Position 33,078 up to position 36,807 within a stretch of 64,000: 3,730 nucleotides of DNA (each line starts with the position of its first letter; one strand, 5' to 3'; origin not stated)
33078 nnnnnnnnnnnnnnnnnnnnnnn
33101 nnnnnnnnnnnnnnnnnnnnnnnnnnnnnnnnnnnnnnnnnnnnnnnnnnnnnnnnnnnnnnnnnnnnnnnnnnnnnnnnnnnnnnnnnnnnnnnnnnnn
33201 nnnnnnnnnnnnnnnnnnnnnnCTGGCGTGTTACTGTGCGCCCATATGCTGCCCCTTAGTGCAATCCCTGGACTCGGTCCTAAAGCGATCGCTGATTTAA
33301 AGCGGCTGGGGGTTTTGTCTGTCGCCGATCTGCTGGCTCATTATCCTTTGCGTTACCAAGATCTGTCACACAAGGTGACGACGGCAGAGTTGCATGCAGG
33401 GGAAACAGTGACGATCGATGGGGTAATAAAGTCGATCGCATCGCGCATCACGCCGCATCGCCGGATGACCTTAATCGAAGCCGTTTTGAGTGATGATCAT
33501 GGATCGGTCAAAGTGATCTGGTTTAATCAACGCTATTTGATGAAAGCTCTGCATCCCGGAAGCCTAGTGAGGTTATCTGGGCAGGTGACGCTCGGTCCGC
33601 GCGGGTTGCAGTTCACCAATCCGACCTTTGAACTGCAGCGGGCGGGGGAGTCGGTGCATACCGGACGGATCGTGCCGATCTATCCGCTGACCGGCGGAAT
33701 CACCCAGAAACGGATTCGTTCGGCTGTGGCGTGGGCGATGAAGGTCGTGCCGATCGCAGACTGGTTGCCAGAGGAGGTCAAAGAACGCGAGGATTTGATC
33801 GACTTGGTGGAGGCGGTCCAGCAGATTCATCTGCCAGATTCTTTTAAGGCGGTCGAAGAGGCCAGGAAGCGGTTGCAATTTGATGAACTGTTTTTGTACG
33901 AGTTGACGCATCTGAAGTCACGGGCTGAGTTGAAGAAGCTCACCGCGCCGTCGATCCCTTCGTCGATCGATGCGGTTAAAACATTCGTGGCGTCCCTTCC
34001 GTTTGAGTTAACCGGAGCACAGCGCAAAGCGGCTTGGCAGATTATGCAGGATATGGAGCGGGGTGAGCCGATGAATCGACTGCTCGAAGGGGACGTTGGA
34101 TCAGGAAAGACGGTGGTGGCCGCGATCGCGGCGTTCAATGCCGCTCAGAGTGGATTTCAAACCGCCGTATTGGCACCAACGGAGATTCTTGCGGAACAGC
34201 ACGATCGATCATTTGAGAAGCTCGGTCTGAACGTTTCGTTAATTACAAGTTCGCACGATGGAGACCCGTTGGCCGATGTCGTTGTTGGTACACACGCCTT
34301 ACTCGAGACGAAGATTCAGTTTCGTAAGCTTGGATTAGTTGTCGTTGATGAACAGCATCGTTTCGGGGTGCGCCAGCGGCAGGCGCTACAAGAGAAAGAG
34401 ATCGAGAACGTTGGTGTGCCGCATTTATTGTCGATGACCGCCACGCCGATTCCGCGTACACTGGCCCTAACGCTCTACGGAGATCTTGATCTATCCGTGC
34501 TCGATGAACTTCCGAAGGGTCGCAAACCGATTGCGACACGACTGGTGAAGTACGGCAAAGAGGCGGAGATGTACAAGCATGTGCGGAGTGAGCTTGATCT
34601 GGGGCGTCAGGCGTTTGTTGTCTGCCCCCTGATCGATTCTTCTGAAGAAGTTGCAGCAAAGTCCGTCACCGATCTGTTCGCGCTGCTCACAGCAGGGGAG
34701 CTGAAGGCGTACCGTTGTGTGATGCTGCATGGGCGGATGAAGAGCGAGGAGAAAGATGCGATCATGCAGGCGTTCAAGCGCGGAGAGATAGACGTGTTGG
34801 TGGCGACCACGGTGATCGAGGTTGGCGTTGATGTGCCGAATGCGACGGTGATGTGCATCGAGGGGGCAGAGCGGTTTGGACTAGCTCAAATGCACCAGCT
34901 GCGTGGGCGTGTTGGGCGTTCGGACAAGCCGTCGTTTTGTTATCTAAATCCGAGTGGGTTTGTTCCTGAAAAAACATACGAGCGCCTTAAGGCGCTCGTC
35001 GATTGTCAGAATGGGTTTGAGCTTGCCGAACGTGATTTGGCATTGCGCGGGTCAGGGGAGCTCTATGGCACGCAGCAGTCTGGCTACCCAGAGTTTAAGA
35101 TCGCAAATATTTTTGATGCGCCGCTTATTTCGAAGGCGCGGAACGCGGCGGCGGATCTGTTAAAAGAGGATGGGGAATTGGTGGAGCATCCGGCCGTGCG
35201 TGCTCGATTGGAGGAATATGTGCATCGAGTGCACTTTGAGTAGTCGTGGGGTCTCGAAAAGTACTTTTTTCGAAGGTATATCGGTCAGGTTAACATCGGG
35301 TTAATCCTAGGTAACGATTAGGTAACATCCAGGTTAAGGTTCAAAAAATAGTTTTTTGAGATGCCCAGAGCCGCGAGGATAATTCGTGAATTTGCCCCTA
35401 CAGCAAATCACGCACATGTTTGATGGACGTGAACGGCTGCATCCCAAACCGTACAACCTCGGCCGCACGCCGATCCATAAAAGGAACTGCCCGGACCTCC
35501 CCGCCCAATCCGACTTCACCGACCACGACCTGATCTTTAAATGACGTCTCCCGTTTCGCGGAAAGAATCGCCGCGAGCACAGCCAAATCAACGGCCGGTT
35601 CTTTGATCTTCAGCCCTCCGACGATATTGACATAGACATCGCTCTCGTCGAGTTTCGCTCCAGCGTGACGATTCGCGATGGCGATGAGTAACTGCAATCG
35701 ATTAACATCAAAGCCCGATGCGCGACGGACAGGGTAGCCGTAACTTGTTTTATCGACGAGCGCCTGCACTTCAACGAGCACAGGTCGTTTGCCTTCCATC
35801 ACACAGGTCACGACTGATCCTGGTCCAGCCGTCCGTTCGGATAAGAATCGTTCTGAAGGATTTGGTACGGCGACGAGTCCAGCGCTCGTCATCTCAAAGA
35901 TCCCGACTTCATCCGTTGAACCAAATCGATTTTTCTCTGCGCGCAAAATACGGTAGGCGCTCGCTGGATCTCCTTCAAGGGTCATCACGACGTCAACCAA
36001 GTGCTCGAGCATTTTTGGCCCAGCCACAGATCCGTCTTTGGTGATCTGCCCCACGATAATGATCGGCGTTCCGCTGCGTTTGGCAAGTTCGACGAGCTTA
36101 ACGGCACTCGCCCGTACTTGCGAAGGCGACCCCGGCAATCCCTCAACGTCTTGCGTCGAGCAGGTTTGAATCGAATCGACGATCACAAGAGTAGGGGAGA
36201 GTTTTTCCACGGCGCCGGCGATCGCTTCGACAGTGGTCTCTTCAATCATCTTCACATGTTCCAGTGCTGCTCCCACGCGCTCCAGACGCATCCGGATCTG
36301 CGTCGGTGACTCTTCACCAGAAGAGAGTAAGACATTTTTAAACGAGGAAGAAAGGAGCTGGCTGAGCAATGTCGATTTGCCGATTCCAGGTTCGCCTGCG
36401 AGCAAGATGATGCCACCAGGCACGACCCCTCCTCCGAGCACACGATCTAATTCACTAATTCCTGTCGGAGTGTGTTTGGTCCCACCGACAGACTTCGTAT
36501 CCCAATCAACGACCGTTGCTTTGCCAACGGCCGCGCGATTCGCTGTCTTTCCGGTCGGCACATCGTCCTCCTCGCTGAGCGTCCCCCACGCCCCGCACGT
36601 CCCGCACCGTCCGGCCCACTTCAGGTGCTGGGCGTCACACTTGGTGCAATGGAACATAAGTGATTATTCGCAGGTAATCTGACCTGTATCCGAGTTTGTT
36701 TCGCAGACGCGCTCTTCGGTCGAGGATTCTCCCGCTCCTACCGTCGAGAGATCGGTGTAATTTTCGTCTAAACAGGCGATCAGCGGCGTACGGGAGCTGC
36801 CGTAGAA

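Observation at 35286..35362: Iteron-like element with five helically phased AGGTWAC repeats at two loci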

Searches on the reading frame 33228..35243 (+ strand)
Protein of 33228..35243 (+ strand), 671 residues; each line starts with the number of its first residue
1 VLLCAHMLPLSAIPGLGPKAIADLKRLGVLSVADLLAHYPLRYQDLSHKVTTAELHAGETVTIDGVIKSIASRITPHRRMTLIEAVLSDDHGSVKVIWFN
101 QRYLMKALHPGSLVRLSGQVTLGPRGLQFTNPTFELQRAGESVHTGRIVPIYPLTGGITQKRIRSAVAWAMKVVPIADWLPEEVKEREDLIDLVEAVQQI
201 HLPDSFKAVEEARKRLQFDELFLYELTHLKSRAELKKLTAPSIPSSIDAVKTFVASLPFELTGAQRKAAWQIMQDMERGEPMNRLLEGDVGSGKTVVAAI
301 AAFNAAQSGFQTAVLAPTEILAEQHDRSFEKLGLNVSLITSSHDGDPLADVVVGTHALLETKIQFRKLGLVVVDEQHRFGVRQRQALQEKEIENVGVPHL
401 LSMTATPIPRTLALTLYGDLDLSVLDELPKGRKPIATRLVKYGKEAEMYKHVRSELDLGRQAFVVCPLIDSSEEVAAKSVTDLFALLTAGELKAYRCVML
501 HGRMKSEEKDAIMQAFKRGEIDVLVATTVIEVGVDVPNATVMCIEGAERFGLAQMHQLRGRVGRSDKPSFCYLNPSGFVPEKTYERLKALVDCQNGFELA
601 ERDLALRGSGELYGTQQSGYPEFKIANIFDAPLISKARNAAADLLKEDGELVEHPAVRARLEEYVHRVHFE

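Call 20: find_homologous_proteins(query=window:33228-35243:+, max_evalue=1e-50)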
Query window:33228-35243:+ (671 aa): 7999 proteins with E <= 1e-50 among 8000 candidates; the best 120 are listed.
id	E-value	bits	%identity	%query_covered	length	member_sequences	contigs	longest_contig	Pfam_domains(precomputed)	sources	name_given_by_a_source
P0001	0.0e+0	1477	100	99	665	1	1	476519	PF00270.36,PF13604.13,PF17191.11,PF00271.38,PF01336.32,PF19833.5,PF04851.22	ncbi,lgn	-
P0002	0.0e+0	1013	69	99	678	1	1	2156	PF00270.36,PF17191.11,PF00271.38,PF01336.32,PF19833.5,PF04851.22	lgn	-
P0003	2.9e-286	969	67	99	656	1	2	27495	PF00270.36,PF13604.13,PF17191.11,PF00271.38,PF01336.32,PF19833.5,PF04851.22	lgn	-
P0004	4.7e-284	962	65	99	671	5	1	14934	PF00270.36,PF13604.13,PF17191.11,PF00271.38,PF01336.32,PF19833.5,PF04851.22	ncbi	ncbi:MAG: ATP-dependent DNA helicase RecG [Patescibacteria group bacterium]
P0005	1.7e-281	953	65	99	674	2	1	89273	PF00270.36,PF17191.11,PF00271.38,PF01336.32,PF19833.5,PF04851.22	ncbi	-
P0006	1.5e-280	950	65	99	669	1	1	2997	PF07517.21,PF00270.36,PF13604.13,PF17191.11,PF00271.38,PF01336.32,PF19833.5,PF04851.22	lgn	-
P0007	2.3e-279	946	65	99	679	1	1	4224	PF00270.36,PF17191.11,PF00271.38,PF01336.32,PF19833.5,PF04851.22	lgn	-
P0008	6.6e-276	935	64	99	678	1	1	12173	PF00270.36,PF17191.11,PF00271.38,PF01336.32,PF19833.5,PF04851.22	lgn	-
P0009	2.0e-267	907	64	97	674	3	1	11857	PF00270.36,PF17191.11,PF00271.38,PF01336.32,PF19833.5,PF04851.22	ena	-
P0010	1.7e-247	841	58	99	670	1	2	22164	PF00270.36,PF17191.11,PF00271.38,PF01336.32,PF19833.5,PF04851.22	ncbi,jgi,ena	-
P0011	1.9e-246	838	58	99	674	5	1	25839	PF00270.36,PF13604.13,PF17191.11,PF00271.38,PF19833.5,PF04851.22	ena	-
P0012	3.3e-241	820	56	100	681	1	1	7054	PF00270.36,PF13604.13,PF17191.11,PF00271.38,PF01336.32,PF19833.5,PF04851.22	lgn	-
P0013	6.6e-241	819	58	99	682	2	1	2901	PF00270.36,PF17191.11,PF00271.38,PF01336.32,PF19833.5,PF04851.22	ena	-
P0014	3.2e-219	748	53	99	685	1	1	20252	PF00270.36,PF17191.11,PF00271.38,PF01336.32,PF22590.3,PF19833.5,PF04851.22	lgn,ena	-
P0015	1.7e-216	739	52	99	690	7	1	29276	PF00270.36,PF17191.11,PF00271.38,PF01336.32,PF19833.5,PF04851.22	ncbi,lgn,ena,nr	ncbi:ATP-dependent DNA helicase RecG [bacterium]|nr:ATP-dependent DNA helicase RecG [bacterium]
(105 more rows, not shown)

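Call 21: find_encoding_contigs(protein=P0001, flank=1000, max_places=3)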
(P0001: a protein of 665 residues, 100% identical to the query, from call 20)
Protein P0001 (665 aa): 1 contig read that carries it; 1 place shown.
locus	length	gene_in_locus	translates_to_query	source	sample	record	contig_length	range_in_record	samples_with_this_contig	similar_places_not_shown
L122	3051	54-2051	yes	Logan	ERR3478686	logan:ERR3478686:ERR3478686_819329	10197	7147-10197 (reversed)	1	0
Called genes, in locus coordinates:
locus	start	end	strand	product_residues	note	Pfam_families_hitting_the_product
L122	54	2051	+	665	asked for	PF17191:RecG_wedge, PF01336:tRNA_anti-codon, PF00270:DEAD, PF04851:ResIII, PF13604:AAA_30 (weak), PF00271:Helicase_C, PF19833:RecG_dom3_C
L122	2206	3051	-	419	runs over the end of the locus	PF18073:Zn_ribbon_LapB (weak), PF03796:DnaB_C (weak), PF06745:ATPase, PF13481:AAA_25, PF23442:DUF7125, PF13191:AAA_16 (faint), PF13401:AAA_22 (weak)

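Call 22: find_encoding_contigs(protein=P0005, flank=10000, max_places=3)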
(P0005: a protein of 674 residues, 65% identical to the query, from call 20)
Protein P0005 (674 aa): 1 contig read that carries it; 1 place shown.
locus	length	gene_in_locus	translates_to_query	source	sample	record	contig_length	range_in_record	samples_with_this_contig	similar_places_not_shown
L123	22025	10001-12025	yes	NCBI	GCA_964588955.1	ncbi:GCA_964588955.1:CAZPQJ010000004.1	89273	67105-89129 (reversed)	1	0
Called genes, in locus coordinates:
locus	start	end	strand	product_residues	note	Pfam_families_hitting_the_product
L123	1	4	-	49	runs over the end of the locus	?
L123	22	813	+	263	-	-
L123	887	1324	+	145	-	PF12666:PrgI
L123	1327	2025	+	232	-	PF26593:TraC-like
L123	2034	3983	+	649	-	PF01935:DUF87, PF19044:P-loop_TraG (weak), PF12846:AAA_10 (faint), PF19044:P-loop_TraG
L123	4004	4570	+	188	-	-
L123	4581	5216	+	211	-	-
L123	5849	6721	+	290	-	PF01476:LysM (faint)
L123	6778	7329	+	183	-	PF04229:GrpB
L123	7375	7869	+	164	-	-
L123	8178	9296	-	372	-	-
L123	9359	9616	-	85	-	PF13242:Hydrolase_like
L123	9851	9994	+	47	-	-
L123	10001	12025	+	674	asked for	PF17191:RecG_wedge, PF01336:tRNA_anti-codon, PF04851:ResIII, PF00270:DEAD, PF00271:Helicase_C, PF19833:RecG_dom3_C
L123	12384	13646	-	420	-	PF03796:DnaB_C (weak), PF06745:ATPase (weak), PF08423:Rad51 (weak), PF13481:AAA_25, PF23442:DUF7125 (weak), PF06745:ATPase (weak), PF05362:Lon_C (faint), PF13541:ChlI (weak)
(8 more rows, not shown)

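Call 23: find_encoding_contigs(protein=P0003, flank=10000, max_places=3)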
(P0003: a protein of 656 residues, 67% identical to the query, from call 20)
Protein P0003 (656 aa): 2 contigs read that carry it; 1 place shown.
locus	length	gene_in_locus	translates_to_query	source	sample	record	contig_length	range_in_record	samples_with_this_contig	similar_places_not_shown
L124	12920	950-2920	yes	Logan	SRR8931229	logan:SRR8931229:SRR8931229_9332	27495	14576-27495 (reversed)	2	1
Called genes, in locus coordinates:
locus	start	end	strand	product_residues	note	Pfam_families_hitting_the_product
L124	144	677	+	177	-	-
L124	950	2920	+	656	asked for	PF17191:RecG_wedge, PF01336:tRNA_anti-codon, PF00270:DEAD, PF04851:ResIII, PF13604:AAA_30 (weak), PF00271:Helicase_C, PF19833:RecG_dom3_C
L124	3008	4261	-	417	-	PF18073:Zn_ribbon_LapB, PF03796:DnaB_C (faint), PF06745:ATPase (weak), PF13481:AAA_25, PF23442:DUF7125, PF06745:ATPase (weak)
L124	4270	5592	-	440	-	PF18895:T4SS_pilin, PF01551:Peptidase_M23 (weak)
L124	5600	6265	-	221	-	PF13462:Thioredoxin_4, PF01323:DSBA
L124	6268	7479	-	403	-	PF07676:PD40 (faint)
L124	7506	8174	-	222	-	-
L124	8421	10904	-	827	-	PF02861:Clp_N, PF00004:AAA, PF23569:NBD_SMAX1, PF17871:AAA_lid_9, PF00158:Sigma54_activat, PF00004:AAA, PF07724:AAA_2, PF07728:AAA_5, +10 more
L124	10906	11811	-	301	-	PF01435:Peptidase_M48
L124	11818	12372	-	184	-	PF04011:LemA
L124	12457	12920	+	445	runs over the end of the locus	PF02878:PGM_PMM_I, PF02879:PGM_PMM_II, PF02880:PGM_PMM_III, PF00408:PGM_PMM_IV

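Call 24: find_encoding_contigs(protein=P0004, flank=10000, max_places=3)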
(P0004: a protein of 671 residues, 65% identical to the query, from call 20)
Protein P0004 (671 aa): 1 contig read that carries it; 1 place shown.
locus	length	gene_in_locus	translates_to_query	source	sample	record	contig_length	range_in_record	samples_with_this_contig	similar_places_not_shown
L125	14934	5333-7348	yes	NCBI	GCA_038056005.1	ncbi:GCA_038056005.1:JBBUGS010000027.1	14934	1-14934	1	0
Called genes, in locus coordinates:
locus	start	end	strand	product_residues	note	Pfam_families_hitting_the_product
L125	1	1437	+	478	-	PF01935:DUF87, PF12846:AAA_10 (faint), PF19044:P-loop_TraG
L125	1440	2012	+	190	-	-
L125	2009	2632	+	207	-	PF00156:Pribosyltran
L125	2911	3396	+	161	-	-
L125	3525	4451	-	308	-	PF24827:AstE_AspA_cat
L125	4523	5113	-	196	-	-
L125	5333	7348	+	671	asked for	PF17191:RecG_wedge, PF01336:tRNA_anti-codon, PF04851:ResIII, PF00270:DEAD, PF13604:AAA_30 (faint), PF00271:Helicase_C, PF19833:RecG_dom3_C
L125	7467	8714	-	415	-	PF18073:Zn_ribbon_LapB (weak), PF03796:DnaB_C (weak), PF06745:ATPase, PF13191:AAA_16 (weak), PF13481:AAA_25, PF23442:DUF7125 (weak), PF13401:AAA_22 (weak), PF06745:ATPase (weak)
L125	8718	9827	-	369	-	PF18895:T4SS_pilin, PF01551:Peptidase_M23 (weak)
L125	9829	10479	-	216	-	PF13462:Thioredoxin_4, PF01323:DSBA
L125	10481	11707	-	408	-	-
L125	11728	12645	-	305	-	-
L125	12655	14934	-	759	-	PF02861:Clp_N, PF00004:AAA, PF17871:AAA_lid_9, PF00158:Sigma54_activat, PF00004:AAA, PF07724:AAA_2, PF07728:AAA_5, PF10431:ClpB_D2-small, +7 more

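Call 86: list_cluster_members(proteins=[P0001])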
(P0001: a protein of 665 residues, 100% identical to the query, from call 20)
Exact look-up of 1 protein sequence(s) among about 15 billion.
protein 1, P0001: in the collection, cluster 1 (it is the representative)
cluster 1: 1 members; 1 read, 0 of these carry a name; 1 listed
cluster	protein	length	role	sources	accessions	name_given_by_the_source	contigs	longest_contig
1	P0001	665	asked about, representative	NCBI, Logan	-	-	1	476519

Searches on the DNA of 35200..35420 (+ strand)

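Call 31: search_rna_families(source=window, start=35200, end=35420, threshold=evalue, max_evalue=10)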
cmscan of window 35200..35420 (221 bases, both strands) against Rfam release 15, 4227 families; matches with E-value up to 10: 1.
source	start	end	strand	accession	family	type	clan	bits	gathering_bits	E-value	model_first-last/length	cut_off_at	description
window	35323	35371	+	RF02281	TtnuCD4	Gene; snRNA; snoRNA; CD-box;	-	12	60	8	1-60/60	no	Tetrahymena snoRNA TtnuCD4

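Call 58: search_dna_similar(query=window:35250-35370:+, collection=plasmids, mode=distant, max_evalue=1, max_rows=10)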
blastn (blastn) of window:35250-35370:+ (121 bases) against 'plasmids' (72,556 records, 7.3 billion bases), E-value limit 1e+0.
No match.

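Call 59: search_dna_similar(query=window:35250-35370:+, collection=phages, mode=distant, max_evalue=1, max_rows=10)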
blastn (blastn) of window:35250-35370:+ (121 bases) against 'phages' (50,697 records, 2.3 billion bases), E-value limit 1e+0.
No match.

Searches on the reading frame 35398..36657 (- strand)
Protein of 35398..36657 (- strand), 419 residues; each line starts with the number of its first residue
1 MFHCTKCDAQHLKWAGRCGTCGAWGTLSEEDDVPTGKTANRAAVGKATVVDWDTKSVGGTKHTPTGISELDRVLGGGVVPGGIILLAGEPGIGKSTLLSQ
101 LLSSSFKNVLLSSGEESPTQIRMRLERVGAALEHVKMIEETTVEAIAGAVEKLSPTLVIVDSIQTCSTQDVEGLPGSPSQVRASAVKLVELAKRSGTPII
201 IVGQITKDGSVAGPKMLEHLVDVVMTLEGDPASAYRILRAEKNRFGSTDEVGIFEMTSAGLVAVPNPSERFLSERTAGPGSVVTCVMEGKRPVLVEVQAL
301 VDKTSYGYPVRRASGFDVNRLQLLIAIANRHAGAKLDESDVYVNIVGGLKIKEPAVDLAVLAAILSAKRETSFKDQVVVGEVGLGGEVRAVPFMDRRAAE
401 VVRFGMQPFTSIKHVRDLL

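Call 12: find_encoding_contigs(protein=window:35398-36657:-, flank=10000, max_places=6)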
Protein window:35398-36657:- (419 aa): 1 contig read that carries it; 1 place shown.
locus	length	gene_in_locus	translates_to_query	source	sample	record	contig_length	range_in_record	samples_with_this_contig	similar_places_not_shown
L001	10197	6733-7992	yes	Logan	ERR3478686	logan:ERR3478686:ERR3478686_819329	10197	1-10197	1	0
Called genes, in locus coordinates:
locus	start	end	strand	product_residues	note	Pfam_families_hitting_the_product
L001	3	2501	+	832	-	?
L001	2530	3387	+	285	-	-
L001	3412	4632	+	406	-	-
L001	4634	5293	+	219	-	PF13462:Thioredoxin_4, PF01323:DSBA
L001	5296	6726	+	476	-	PF18895:T4SS_pilin, PF01551:Peptidase_M23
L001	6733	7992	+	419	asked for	PF18073:Zn_ribbon_LapB (weak), PF03796:DnaB_C (weak), PF06745:ATPase, PF13481:AAA_25, PF23442:DUF7125, PF13191:AAA_16 (faint), PF13401:AAA_22 (weak)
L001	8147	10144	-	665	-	PF17191:RecG_wedge, PF01336:tRNA_anti-codon, PF00270:DEAD, PF04851:ResIII, PF13604:AAA_30 (weak), PF00271:Helicase_C, PF19833:RecG_dom3_C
